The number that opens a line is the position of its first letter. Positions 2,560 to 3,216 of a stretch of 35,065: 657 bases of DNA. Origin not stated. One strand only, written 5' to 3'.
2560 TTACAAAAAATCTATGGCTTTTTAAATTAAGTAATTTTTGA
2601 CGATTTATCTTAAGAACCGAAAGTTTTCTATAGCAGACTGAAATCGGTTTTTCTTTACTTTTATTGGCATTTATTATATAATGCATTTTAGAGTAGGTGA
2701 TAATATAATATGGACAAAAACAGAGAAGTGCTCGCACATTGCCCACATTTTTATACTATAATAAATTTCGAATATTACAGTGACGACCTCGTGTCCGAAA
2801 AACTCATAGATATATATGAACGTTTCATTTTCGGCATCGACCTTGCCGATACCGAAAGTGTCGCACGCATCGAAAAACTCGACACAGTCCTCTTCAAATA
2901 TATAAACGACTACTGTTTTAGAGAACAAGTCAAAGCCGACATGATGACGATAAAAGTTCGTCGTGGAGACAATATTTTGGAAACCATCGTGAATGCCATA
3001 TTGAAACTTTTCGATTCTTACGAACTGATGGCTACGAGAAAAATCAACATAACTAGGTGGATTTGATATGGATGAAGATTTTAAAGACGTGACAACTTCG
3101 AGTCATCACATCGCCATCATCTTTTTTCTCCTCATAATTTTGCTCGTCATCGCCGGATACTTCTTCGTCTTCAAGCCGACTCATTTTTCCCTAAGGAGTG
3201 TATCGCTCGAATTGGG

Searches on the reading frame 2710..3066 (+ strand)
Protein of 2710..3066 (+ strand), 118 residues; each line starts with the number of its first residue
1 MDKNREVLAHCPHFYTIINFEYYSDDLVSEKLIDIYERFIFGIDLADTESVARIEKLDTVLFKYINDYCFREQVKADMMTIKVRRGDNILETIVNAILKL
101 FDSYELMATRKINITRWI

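Call 7: search_protein_families(library=pfam, proteins=[window:2710-3066:+], max_evalue=0.01)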
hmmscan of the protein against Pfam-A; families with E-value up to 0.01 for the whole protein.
window:2710-3066:+ (118 aa): 0 families

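Call 41: search_protein_families(library=pfam, proteins=[window:2710-3066:+], max_evalue=0.5)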
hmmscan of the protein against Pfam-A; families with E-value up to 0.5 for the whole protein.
window:2710-3066:+ (118 aa): 2 families
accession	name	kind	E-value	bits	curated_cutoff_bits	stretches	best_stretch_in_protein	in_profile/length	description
PF09564.16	RE_NgoBV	-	0.075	12.9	25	1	10-76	93-161/238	NgoBV restriction endonuclease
PF22629.2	ACT_AHAS_ss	-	0.19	12.3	27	0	78-102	41-64/67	AHAS small subunit-like ACT domain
